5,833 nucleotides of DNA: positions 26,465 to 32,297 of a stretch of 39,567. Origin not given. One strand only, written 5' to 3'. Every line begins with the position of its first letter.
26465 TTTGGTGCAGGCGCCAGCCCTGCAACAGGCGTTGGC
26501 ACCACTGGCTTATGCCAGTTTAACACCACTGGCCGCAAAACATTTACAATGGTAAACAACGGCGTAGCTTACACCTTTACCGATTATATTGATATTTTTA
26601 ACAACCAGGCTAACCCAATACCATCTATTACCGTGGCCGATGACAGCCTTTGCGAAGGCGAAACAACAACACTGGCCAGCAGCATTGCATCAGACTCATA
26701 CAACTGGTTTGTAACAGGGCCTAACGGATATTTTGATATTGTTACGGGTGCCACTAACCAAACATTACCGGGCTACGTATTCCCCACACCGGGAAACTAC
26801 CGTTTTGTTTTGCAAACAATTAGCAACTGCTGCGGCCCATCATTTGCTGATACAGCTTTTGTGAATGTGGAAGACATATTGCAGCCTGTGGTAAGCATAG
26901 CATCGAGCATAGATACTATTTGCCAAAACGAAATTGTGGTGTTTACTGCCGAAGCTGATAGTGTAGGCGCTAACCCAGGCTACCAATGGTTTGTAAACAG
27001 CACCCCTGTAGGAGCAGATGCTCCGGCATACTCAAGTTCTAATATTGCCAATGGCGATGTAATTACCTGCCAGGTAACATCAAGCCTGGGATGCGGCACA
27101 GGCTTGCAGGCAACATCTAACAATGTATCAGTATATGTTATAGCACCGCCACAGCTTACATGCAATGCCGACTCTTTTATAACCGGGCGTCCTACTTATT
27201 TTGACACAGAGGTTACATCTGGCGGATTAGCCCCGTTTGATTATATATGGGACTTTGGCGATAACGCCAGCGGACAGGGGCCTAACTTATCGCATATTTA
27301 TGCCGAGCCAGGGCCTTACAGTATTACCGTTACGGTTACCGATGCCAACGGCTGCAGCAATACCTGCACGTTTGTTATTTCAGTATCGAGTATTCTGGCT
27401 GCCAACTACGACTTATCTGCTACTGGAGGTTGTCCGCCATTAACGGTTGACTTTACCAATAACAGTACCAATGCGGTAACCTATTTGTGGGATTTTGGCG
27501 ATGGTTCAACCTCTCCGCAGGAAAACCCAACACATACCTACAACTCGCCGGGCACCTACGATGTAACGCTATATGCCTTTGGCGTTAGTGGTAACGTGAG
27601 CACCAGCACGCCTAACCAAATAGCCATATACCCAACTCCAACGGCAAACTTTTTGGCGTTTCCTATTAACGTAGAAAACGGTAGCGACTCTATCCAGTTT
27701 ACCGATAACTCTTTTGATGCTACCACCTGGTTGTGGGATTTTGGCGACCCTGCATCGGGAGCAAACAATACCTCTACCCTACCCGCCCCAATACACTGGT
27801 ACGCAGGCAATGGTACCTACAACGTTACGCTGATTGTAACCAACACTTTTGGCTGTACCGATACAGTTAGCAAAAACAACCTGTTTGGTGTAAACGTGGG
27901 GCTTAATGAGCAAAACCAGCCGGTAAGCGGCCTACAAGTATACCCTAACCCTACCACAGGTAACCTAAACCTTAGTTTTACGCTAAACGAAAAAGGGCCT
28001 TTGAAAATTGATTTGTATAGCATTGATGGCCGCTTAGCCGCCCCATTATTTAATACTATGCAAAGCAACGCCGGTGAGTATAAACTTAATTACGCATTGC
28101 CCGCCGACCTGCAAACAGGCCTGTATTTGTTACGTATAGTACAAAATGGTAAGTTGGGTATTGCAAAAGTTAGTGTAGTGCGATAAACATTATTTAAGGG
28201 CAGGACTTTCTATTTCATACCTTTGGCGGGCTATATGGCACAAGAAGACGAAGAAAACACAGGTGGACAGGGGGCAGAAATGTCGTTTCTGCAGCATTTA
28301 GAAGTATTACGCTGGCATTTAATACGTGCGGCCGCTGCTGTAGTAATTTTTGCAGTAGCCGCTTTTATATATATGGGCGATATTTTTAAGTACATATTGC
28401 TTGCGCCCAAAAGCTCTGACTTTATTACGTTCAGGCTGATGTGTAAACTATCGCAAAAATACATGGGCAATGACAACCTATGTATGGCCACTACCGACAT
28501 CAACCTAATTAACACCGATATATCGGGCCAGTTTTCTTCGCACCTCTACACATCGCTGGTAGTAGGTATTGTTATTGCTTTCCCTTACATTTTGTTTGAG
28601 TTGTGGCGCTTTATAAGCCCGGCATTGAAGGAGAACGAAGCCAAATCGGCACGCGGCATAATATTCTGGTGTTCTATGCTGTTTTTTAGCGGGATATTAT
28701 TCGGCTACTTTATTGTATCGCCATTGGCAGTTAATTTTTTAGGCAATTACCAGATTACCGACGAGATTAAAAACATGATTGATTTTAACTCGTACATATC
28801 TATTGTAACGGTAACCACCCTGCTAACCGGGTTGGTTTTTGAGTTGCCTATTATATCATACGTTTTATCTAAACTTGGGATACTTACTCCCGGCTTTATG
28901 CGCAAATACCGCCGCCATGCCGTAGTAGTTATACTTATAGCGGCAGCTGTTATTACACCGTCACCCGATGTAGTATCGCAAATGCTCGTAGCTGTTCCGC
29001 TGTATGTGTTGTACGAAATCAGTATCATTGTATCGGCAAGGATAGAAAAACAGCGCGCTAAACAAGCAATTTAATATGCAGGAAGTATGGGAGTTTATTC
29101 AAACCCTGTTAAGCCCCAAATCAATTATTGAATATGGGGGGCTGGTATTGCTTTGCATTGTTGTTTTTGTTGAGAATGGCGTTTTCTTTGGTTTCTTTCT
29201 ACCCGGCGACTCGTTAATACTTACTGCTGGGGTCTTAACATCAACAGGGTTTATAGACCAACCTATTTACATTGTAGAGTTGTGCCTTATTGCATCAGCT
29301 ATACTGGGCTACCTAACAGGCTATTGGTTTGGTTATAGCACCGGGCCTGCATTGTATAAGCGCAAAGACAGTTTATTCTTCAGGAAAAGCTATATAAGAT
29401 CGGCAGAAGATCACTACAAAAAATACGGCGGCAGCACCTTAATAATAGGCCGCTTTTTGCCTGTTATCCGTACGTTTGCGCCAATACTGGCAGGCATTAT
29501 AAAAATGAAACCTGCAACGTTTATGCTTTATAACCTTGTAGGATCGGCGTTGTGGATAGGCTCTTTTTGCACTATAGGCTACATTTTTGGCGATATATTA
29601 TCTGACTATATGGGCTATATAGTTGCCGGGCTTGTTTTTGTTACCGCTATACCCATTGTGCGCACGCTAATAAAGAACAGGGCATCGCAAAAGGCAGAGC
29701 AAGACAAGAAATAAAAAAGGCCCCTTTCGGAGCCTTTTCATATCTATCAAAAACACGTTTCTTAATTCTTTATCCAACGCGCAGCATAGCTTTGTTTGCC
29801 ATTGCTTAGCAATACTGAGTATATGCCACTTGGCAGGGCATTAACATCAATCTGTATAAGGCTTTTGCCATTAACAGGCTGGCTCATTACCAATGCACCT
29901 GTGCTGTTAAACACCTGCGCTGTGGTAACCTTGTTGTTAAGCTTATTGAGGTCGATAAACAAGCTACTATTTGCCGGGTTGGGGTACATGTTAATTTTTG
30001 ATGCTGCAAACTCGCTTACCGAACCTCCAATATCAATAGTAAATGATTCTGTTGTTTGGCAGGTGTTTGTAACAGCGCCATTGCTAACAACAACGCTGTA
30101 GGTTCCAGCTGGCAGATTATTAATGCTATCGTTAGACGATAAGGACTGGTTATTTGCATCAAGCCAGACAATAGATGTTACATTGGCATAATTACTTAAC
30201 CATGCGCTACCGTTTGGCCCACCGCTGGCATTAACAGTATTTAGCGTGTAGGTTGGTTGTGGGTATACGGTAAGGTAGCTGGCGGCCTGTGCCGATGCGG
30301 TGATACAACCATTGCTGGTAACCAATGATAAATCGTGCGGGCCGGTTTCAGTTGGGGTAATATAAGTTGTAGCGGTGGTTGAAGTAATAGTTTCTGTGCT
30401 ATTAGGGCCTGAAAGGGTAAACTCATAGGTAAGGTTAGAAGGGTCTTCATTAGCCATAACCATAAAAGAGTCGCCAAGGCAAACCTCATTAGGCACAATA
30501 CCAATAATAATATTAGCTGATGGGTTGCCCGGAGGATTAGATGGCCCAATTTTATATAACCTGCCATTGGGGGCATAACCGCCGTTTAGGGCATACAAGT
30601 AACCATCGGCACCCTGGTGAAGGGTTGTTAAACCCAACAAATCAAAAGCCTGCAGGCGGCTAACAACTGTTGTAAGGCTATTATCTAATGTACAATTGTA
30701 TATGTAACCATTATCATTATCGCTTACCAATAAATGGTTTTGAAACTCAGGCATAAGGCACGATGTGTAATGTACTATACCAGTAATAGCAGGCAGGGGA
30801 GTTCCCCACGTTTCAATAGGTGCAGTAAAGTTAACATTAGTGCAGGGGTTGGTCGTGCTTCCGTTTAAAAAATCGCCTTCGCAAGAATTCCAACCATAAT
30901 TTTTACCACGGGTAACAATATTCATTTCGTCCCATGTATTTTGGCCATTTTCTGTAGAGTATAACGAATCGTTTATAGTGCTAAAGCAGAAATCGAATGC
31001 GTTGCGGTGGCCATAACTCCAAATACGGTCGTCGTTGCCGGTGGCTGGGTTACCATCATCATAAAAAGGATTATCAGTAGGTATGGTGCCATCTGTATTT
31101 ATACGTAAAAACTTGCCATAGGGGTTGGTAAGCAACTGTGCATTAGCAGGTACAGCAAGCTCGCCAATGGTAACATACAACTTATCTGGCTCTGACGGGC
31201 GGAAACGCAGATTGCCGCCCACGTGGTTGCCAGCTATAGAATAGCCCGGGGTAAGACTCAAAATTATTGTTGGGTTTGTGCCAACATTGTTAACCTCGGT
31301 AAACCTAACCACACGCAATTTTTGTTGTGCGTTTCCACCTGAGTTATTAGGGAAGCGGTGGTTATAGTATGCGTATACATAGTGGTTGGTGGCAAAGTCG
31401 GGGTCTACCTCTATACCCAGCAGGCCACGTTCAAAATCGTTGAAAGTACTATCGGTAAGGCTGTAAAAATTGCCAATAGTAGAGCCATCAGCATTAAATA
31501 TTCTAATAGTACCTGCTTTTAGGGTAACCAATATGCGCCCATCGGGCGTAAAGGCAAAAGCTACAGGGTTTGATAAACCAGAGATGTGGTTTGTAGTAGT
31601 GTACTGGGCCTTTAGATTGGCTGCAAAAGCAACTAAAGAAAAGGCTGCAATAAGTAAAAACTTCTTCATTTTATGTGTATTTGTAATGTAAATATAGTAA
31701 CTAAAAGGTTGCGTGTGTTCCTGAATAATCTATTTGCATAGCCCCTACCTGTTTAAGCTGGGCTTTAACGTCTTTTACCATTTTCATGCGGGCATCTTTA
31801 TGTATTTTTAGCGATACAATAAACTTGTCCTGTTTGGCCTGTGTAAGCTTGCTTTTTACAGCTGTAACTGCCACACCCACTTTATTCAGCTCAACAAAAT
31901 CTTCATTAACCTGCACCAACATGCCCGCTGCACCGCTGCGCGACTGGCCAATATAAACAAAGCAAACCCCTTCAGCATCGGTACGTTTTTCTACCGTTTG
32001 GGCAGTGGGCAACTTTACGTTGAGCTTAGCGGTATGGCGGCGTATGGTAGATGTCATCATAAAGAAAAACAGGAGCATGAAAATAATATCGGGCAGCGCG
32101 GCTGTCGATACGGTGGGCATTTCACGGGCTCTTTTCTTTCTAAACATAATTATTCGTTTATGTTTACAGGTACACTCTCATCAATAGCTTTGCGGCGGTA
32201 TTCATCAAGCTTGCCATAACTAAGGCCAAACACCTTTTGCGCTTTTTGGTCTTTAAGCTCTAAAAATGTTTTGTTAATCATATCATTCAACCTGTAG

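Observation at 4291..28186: Three paralogous T9SS surface proteins share a collinear beta-helix + polyglycine + CCG module that I cannot place in a characterised family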

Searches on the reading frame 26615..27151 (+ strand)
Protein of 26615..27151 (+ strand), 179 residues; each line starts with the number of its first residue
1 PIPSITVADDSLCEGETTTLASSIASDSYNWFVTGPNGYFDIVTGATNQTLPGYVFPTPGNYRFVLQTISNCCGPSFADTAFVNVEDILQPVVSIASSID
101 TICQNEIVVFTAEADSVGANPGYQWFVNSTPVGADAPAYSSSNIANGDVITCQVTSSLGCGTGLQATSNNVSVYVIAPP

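Call 73: search_protein_families(library=pfam, proteins=[window:26615-27151:+], max_evalue=1)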
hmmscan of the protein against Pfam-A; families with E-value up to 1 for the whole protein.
seq(179 aa): 1 family
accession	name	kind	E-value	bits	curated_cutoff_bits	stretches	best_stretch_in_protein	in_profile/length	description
PF19081.6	Ig_7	-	2.3e-05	25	27.3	2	3-50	4-51/84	Ig-like domain CHU_C associated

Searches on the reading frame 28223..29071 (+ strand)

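Call 14: search_protein_families(library=pfam, proteins=[window:28223-29071:+], max_evalue=0.001)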
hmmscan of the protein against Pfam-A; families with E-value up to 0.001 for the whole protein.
window:28223-29071:+ (283 aa): 1 family
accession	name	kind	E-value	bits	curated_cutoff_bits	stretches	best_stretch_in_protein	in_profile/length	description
PF00902.23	TatC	-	8.7e-67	225.4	25.1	1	24-259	1-208/208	Sec-independent protein translocase protein (TatC)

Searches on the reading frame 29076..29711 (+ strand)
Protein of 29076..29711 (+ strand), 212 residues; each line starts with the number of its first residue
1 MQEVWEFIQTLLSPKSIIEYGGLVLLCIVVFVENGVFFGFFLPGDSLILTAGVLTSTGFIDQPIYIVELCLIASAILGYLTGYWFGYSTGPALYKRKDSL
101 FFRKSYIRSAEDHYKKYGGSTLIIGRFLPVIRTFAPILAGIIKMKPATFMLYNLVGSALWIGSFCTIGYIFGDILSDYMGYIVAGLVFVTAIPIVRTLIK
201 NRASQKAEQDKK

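Call 14: search_protein_families(library=pfam, proteins=[window:29076-29711:+], max_evalue=0.001)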
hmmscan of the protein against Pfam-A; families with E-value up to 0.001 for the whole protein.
window:29076-29711:+ (212 aa): 1 family
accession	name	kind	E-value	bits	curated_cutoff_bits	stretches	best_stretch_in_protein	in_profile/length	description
PF09335.16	VTT_dom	-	1.1e-17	65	33.9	1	42-169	1-122/123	VTT domain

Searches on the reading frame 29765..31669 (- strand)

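Call 14: search_protein_families(library=pfam, proteins=[window:29765-31669:-], max_evalue=0.001)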
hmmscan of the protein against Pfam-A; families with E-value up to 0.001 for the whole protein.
window:29765-31669:- (635 aa): 2 families
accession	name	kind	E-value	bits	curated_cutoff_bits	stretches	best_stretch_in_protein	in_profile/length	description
PF07995.17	GSDH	-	8.6e-65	219.6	25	1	32-371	1-330/332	Glucose / Sorbosone dehydrogenase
PF18962.6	Por_Secre_tail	-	7.4e-15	55.4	27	1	561-629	1-70/75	Secretion system C-terminal sorting domain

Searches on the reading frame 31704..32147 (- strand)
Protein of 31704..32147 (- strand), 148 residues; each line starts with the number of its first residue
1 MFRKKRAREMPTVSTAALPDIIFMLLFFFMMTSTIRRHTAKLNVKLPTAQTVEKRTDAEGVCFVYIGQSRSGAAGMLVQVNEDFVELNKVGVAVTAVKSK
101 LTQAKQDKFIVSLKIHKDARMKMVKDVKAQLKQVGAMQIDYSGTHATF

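Call 14: search_protein_families(library=pfam, proteins=[window:31704-32147:-], max_evalue=0.001)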
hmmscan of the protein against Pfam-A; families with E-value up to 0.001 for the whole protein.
window:31704-32147:- (148 aa): 1 family
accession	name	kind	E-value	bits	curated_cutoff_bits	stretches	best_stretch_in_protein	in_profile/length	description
PF02472.21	ExbD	-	3.9e-14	53.3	25.4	1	8-138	3-120/128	Biopolymer transport protein ExbD/TolR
